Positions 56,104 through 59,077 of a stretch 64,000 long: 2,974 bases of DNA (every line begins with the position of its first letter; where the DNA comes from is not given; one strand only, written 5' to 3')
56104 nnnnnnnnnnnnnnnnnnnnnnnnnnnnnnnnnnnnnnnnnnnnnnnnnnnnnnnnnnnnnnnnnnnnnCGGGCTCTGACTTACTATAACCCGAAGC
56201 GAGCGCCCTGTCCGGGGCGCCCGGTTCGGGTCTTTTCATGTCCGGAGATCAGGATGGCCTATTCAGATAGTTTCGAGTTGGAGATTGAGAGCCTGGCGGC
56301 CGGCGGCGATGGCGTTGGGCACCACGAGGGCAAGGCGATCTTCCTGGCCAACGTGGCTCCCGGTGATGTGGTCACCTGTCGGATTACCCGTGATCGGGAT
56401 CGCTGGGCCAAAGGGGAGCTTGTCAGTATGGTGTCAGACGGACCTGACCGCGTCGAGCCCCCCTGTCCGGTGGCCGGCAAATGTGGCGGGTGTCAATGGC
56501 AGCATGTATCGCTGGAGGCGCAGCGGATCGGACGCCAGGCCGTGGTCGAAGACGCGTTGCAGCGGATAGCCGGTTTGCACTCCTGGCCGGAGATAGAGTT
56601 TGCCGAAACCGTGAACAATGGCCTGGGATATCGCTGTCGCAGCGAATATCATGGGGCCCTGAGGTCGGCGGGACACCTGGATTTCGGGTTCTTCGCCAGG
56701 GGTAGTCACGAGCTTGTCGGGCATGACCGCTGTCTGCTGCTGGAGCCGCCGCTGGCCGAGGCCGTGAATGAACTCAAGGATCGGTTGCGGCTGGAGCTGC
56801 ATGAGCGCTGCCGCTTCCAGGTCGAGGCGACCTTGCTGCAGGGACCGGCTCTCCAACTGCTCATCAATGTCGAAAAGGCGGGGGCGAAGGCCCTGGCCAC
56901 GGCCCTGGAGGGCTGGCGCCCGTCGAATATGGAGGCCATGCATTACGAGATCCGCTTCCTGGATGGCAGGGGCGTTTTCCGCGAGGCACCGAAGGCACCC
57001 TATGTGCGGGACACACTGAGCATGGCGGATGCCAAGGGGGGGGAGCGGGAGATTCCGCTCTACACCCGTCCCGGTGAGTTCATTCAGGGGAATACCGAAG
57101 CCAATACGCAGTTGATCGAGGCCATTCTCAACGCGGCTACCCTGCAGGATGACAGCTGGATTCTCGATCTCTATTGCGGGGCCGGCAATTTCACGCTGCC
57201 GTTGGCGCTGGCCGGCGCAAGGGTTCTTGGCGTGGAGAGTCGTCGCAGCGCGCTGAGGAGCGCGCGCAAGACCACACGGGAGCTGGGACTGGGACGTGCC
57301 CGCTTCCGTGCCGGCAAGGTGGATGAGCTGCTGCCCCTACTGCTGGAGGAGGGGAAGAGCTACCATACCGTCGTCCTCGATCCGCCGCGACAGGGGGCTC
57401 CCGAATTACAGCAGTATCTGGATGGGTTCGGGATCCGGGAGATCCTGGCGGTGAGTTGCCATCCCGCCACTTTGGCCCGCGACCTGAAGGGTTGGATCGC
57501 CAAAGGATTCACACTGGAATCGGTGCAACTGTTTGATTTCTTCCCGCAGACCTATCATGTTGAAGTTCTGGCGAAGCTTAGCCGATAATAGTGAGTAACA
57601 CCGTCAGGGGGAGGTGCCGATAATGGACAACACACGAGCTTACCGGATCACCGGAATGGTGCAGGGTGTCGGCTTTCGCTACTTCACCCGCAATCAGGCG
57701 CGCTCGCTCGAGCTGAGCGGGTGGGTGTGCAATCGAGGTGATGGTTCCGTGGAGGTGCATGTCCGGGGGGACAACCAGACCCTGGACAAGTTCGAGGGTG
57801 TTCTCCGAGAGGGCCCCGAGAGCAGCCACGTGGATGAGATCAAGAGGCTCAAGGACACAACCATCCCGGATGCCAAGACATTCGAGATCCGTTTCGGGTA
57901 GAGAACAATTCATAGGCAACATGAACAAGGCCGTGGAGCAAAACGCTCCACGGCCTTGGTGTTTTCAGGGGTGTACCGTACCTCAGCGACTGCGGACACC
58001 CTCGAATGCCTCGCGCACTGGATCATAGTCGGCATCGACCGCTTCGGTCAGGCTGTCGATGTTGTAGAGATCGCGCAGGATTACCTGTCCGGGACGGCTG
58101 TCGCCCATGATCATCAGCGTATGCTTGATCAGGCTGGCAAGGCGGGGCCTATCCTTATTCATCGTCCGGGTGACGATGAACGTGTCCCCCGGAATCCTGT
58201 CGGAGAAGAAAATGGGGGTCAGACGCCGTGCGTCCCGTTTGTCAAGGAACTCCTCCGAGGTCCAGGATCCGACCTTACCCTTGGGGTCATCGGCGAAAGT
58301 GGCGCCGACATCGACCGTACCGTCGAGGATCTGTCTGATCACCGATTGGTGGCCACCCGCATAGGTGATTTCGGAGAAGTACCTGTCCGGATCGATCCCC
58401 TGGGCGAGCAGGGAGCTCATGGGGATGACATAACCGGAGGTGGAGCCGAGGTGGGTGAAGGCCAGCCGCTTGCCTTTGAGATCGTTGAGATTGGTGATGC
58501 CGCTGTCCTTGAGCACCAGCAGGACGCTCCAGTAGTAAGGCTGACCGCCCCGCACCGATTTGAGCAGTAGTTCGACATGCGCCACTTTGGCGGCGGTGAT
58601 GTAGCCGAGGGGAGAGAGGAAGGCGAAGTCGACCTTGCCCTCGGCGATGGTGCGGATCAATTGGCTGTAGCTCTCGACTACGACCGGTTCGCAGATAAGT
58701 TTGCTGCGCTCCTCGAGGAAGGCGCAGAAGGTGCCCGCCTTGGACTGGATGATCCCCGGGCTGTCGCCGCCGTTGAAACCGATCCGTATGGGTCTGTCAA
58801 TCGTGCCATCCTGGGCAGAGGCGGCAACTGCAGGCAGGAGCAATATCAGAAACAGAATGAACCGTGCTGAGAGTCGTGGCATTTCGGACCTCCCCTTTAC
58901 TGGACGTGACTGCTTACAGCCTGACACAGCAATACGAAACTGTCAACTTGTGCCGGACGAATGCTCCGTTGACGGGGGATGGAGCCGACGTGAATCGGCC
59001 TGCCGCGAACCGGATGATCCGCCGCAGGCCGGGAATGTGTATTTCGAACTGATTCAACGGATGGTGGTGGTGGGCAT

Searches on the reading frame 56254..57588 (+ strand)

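Call 23: search_protein_families(library=pfam, proteins=[window:56254-57588:+], max_evalue=0.00001)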
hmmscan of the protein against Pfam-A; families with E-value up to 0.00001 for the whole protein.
window:56254-57588:+ (444 aa): 4 families
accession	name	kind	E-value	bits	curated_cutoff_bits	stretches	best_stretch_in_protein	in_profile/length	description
PF05958.17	tRNA_U5-meth_tr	-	4.9e-20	72.3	23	2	247-339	155-241/357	tRNA (Uracil-5-)-methyltransferase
PF01938.26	TRAM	-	9.7e-09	35.4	21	1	8-57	9-61/61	TRAM domain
PF13847.12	Methyltransf_31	-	1.4e-08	35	27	1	301-389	5-94/145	Methyltransferase domain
PF13649.12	Methyltransf_25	-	2.2e-07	31.9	27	1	303-374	1-69/97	Methyltransferase domain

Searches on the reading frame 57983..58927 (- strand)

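Call 48: search_protein_families(library=pfam, proteins=[window:57983-58927:-], max_evalue=0.0001)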
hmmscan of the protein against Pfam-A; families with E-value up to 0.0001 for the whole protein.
window:57983-58927:- (314 aa): 2 families
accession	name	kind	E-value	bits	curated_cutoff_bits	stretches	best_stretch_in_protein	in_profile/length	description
PF12974.12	Phosphonate-bd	-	1.2e-46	159.5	27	1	56-301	8-242/242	ABC transporter, phosphonate, periplasmic substrate-binding protein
PF09084.16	NMT1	-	7e-08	33.1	20.5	1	87-211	31-148/216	NMT1/THI5 like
